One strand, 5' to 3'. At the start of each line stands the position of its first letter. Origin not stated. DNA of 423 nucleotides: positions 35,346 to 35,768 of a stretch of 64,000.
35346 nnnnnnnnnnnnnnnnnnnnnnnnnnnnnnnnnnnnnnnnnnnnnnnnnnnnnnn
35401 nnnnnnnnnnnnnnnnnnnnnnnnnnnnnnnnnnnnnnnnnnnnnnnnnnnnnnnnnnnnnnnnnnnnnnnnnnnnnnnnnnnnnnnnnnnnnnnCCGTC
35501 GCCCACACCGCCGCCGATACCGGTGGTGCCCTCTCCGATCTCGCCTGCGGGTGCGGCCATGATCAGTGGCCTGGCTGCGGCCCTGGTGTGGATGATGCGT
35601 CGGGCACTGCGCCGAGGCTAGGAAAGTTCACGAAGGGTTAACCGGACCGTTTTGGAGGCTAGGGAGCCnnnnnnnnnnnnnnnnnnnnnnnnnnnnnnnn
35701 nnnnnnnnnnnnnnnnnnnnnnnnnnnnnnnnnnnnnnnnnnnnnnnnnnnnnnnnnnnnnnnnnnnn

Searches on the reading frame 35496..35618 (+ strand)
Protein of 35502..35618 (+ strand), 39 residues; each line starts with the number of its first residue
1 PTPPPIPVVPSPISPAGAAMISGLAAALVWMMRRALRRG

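Call 8: search_protein_families(library=ncbifam, proteins=[window:35502-35618:+], max_evalue=10)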
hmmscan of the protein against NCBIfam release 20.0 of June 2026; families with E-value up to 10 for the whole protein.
seq(39 aa): 0 families

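Call 30: find_homologous_proteins(query=A4, max_evalue=10)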
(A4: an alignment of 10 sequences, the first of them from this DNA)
Query A4 (10 sequences) (41 aa, profile of the alignment): 18 proteins with E <= 10 among 1431 candidates.
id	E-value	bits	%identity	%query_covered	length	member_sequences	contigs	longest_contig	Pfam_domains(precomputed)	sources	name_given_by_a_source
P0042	5.8e-17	79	59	95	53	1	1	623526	-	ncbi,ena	-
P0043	1.4e-15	74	-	-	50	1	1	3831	-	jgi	jgi:hypothetical protein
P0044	6.6e-15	72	61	68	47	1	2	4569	-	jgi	jgi:hypothetical protein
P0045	1.6e-14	71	62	83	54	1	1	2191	-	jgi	jgi:MYXO-CTERM domain-containing protein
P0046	2.7e-14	70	68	83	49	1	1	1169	-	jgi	jgi:hypothetical protein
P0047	7.2e-14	69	63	98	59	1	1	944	-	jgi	jgi:hypothetical protein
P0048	7.5e-14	69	48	71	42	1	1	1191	-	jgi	jgi:hypothetical protein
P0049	1.7e-12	64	66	93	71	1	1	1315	-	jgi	jgi:carbohydrate-binding DOMON domain-containing protein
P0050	3.6e-11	60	59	83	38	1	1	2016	-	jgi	-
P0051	5.1e-10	56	63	78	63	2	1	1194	-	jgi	jgi:hypothetical protein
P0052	1.0e-9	56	53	73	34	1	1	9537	-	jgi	jgi:hypothetical protein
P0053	2.1e-9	55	52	76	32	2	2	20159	-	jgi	jgi:hypothetical protein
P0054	2.9e-9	54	59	78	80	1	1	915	-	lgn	-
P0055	5.1e-9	53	62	71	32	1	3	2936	-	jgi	-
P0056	6.6e-8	50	69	63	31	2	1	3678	-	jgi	jgi:hypothetical protein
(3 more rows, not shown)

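Call 58: find_related_loci(query=A4, collection=metagenome_contigs, flank=10000)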
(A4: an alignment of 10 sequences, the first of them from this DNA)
Query A4 (41 aa) in metagenome_contigs; peptide patterns used: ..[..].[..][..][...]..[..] (x = any residue, [..] = any of these).
273 stretches matched a pattern; 30 encode a relative of the query (tblastn E <= 1e-3); 30 distinct loci.
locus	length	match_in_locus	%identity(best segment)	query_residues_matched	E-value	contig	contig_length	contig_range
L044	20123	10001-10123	59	1-41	3e-12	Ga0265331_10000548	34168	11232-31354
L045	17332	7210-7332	59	1-41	3e-12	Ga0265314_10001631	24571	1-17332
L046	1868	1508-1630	59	1-41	3e-12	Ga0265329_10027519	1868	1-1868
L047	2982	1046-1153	61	4-39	2e-11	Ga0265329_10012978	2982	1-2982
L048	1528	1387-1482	66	8-39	3e-10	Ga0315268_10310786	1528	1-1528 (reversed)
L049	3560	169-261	68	6-36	8e-10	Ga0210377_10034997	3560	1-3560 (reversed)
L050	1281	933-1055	54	1-41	2e-9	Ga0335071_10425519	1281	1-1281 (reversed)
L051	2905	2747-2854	61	4-39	2e-9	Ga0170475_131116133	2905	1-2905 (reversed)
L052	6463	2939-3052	58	4-41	6e-9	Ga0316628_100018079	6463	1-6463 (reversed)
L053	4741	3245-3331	66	8-36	1e-8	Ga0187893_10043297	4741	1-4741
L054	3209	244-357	58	4-41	1e-8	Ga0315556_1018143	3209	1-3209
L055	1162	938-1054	59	1-39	2e-8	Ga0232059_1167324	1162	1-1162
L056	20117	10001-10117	59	1-39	2e-8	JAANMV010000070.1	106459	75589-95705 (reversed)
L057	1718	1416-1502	66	8-36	2e-8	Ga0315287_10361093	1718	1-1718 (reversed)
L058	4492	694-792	64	4-36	2e-8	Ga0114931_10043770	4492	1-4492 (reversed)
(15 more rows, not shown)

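Call 61: search_protein_families(library=ncbifam, proteins=[P0045, P0047, P0049, P0054, P0042], max_evalue=10)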
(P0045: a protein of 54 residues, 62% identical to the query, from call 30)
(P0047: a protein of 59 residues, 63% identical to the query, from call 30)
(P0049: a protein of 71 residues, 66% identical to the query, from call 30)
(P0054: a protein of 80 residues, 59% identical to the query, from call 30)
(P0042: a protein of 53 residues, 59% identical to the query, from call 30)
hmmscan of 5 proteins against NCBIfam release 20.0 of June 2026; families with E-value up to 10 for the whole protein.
P0045 (54 aa): 2 families
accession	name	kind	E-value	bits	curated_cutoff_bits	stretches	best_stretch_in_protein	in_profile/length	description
TIGR04143.1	VPxxxP_CTERM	domain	0.0002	21.1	30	1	29-48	6-23/25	VPXXXP-CTERM sorting domain-containing protein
TIGR03901.2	MYXO-CTERM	domain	0.0053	17.1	20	1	25-48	11-32/34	MYXO-CTERM sorting domain-containing protein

P0047 (59 aa): 0 families

P0049 (71 aa): 5 families
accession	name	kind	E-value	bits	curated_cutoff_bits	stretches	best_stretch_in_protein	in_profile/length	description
NF041335.1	surf_glcprot_Halo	equivalog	0.038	12.1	1100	1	4-50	794-844/862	ArtA-dependent S-layer glycoprotein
NF052345.1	S_layer_anammox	exception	0.15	9.3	1400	1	2-42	1273-1313/1596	Kustd1514 family S-layer glycoprotein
TIGR04216.1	halo_surf_glyco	exception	1.4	7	400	1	6-51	719-769/784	HVO_2072 family ArtA-dependent S-layer glycoprotein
NF041431.1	S_layer_MEMAR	equivalog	1.7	6.9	600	1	5-66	756-818/819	MEMAR_RS02690 family S-layer glycoprotein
NF041057.1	Rcas_1661_fam_Se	equivalog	3.3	7.2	190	1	5-47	25-70/247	Rcas_1661 family thioredoxin-like (seleno)lipoprotein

P0054 (80 aa): 0 families

P0042 (53 aa): 0 families
